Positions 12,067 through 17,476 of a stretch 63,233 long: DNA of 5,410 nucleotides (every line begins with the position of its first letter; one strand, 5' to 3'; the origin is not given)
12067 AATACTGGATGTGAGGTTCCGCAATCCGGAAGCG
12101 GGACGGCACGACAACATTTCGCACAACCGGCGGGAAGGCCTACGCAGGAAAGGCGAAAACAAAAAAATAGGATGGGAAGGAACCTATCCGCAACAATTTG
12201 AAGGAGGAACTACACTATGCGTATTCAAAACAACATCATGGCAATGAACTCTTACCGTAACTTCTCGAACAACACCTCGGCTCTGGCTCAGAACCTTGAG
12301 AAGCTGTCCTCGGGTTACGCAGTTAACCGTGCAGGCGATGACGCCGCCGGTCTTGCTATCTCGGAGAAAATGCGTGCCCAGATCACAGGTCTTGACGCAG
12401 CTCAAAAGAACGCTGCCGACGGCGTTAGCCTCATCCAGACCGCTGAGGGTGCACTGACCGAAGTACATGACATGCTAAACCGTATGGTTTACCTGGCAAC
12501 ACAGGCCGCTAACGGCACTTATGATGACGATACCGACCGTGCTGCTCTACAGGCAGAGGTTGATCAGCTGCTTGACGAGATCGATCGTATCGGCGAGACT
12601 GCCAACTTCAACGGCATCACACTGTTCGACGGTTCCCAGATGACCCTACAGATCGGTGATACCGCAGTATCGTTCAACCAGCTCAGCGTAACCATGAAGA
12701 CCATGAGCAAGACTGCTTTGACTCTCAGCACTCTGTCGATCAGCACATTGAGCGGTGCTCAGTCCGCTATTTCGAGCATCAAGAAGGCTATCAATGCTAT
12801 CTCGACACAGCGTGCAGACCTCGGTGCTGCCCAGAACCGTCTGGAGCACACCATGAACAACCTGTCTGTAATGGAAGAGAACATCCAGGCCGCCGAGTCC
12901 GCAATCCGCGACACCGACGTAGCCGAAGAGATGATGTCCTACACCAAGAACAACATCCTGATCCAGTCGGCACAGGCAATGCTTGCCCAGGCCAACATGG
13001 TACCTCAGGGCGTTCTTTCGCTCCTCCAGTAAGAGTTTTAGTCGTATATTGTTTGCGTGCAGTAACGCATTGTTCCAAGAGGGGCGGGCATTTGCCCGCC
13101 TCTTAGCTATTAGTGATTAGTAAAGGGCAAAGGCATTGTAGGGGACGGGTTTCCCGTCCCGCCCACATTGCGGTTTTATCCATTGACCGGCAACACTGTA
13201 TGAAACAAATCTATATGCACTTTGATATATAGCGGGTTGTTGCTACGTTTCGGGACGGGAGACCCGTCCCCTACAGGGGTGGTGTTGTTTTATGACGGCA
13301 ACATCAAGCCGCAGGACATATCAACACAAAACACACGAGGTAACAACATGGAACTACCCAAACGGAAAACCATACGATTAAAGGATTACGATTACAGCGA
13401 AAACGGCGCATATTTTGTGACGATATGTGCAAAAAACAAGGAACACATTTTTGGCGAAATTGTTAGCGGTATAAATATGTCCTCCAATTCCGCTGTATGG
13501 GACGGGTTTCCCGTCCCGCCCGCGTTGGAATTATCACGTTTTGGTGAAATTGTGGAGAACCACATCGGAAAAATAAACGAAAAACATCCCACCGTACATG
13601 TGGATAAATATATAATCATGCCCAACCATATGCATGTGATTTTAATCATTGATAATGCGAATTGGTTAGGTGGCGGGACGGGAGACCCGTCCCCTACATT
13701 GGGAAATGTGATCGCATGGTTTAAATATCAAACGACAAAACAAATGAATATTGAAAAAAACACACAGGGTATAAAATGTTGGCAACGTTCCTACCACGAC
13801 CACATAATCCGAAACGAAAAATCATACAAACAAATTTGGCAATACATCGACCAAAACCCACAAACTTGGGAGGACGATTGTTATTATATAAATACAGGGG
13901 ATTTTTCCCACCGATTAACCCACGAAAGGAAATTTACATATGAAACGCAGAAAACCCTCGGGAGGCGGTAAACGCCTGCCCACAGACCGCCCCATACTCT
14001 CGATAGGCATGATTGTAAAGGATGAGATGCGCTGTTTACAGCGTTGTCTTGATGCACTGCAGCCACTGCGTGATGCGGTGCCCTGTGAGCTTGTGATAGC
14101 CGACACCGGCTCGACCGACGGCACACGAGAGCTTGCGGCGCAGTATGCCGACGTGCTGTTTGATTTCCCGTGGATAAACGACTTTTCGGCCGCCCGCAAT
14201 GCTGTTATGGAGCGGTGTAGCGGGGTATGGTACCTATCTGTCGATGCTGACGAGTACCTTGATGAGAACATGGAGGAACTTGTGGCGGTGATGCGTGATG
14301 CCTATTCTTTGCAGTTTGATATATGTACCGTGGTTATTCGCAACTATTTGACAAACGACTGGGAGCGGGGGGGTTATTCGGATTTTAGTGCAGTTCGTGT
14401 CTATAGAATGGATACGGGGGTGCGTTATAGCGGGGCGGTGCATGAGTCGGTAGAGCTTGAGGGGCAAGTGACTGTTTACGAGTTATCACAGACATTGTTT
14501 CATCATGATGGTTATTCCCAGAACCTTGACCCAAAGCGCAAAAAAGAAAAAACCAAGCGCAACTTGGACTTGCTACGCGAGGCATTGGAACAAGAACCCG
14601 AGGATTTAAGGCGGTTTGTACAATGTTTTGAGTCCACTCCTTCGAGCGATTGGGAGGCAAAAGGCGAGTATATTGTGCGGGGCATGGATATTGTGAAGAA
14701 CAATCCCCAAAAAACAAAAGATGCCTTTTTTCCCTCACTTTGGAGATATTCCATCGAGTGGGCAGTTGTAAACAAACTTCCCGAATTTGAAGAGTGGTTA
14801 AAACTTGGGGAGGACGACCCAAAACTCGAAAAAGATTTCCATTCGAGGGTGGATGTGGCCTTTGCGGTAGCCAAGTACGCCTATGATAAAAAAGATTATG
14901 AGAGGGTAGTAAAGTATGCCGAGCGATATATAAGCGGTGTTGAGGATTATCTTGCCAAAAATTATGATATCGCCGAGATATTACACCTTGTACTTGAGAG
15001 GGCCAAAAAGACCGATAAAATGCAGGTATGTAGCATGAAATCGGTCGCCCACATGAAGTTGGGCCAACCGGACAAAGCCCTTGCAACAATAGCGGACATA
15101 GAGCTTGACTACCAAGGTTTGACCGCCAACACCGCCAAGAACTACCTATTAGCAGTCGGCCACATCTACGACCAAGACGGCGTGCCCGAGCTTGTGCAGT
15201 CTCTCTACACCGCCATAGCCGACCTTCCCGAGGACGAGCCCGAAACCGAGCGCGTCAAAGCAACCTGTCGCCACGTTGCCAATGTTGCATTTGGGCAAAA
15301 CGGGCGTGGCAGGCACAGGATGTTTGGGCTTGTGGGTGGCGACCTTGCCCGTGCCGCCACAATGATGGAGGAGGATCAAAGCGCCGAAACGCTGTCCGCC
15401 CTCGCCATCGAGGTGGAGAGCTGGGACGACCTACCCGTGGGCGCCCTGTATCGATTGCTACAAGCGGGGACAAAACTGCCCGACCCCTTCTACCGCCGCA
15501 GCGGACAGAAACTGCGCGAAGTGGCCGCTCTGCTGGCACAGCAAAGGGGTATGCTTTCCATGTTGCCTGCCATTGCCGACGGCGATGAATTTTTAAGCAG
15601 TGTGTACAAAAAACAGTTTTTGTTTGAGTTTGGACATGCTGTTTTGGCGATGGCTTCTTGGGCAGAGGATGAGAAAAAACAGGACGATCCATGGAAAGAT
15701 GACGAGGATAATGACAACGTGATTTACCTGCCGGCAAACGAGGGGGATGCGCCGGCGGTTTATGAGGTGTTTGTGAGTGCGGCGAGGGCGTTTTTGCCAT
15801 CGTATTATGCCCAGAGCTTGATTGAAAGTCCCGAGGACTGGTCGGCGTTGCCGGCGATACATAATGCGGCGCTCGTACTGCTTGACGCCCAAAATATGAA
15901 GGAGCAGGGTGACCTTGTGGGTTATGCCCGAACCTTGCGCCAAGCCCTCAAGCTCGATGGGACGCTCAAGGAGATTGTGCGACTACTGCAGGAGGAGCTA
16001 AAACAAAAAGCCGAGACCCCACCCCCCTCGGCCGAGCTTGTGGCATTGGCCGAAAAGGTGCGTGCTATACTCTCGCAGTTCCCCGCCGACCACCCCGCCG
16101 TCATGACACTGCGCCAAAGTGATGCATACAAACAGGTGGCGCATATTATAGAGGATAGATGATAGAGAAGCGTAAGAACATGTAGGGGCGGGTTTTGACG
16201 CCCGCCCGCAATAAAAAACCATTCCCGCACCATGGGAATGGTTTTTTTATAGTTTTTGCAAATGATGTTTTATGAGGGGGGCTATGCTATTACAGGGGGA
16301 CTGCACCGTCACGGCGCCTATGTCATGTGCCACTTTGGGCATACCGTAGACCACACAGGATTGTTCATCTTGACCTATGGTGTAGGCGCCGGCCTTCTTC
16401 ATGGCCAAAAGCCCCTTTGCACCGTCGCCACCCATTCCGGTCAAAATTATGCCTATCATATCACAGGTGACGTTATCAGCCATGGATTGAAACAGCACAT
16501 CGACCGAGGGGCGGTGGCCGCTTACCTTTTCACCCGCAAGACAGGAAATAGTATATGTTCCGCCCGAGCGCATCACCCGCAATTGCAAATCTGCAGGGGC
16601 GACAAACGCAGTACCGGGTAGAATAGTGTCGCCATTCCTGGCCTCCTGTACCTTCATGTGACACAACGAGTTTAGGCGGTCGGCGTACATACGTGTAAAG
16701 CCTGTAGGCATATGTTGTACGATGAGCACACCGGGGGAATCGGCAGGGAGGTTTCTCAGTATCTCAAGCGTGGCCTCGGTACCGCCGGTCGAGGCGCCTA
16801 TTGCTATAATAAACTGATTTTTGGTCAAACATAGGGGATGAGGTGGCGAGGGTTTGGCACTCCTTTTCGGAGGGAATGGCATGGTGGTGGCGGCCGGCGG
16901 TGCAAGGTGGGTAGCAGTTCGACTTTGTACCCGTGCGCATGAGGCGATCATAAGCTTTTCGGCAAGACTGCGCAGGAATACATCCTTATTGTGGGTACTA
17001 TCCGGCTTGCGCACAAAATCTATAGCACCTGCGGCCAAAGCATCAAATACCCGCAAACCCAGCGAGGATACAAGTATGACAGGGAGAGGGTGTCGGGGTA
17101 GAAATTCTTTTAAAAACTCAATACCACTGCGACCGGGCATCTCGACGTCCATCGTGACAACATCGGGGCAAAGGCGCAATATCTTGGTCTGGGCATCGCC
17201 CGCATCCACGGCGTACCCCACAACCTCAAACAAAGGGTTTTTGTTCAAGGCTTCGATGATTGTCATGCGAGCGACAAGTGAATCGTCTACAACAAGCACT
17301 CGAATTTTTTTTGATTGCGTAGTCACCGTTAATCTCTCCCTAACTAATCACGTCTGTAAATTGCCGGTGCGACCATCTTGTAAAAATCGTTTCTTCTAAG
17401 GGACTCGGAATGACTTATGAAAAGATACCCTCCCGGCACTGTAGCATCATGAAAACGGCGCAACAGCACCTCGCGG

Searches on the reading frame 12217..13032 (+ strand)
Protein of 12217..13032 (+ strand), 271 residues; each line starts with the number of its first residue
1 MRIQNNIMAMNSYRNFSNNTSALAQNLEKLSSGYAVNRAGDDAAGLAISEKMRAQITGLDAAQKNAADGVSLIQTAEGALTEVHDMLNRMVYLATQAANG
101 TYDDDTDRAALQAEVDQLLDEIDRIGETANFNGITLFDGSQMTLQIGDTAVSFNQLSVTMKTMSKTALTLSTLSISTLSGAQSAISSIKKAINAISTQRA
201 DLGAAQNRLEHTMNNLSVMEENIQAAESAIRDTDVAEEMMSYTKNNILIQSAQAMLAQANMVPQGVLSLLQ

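Call 28: search_protein_families(library=pfam, proteins=[window:12217-13032:+], max_evalue=0.0001)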
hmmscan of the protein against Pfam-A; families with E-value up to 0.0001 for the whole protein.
window:12217-13032:+ (271 aa): 2 families
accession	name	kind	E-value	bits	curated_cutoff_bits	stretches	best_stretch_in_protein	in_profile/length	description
PF00669.25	Flagellin_N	-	2.8e-43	147.7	26.6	1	3-141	1-138/139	Bacterial flagellin N-terminal helical region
PF00700.27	Flagellin_C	-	1.2e-28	99.7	23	1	186-270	2-86/86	Bacterial flagellin C-terminal helical region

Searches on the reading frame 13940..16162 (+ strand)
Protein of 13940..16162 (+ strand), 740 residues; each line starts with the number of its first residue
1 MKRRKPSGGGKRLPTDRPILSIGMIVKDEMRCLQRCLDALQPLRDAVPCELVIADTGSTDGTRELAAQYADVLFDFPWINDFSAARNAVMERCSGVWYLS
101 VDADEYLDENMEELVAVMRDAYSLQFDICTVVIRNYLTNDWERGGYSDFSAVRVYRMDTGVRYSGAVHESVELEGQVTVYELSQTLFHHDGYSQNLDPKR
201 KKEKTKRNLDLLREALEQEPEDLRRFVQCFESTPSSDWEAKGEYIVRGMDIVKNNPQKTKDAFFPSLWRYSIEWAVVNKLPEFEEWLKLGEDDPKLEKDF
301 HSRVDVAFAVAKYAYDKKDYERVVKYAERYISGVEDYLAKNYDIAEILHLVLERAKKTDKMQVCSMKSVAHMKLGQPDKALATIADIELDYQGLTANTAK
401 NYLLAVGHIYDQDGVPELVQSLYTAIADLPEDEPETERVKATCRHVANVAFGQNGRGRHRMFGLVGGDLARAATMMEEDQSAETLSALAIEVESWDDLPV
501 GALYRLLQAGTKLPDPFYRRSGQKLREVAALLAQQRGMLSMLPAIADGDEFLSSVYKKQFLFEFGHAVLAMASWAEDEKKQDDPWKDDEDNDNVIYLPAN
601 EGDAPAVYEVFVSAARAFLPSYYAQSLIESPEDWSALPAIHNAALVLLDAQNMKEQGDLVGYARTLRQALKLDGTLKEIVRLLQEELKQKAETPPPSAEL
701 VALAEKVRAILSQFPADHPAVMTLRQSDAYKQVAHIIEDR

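Call 28: search_protein_families(library=pfam, proteins=[window:13940-16162:+], max_evalue=0.0001)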
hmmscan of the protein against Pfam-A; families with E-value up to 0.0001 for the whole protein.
window:13940-16162:+ (740 aa): 1 family
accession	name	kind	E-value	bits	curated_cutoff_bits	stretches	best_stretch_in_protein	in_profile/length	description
PF00535.33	Glycos_transf_2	-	4.3e-12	46.7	23.3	1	21-122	1-108/168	Glycosyl transferase family 2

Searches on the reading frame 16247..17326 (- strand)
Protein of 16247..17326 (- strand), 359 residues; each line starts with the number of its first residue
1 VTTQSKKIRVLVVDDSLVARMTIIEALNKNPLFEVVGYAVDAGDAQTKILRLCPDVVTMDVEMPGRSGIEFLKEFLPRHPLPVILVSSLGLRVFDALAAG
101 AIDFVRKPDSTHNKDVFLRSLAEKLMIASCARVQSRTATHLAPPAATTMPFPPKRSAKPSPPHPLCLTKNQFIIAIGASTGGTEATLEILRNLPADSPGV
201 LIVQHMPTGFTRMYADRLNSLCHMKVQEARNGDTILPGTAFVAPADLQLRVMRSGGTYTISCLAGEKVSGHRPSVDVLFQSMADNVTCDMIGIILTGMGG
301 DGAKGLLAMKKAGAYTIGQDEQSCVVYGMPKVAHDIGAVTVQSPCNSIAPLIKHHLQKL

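Call 29: search_protein_families(library=pfam, proteins=[window:16247-17326:-], max_evalue=0.0001)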
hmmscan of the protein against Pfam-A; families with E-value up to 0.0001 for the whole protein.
window:16247-17326:- (359 aa): 2 families
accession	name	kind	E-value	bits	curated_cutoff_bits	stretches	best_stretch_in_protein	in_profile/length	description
PF01339.22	CheB_methylest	-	3.8e-60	203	24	1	174-351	1-173/174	CheB methylesterase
PF00072.30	Response_reg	-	1.4e-14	54.6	30.2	1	10-108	1-100/111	Response regulator receiver domain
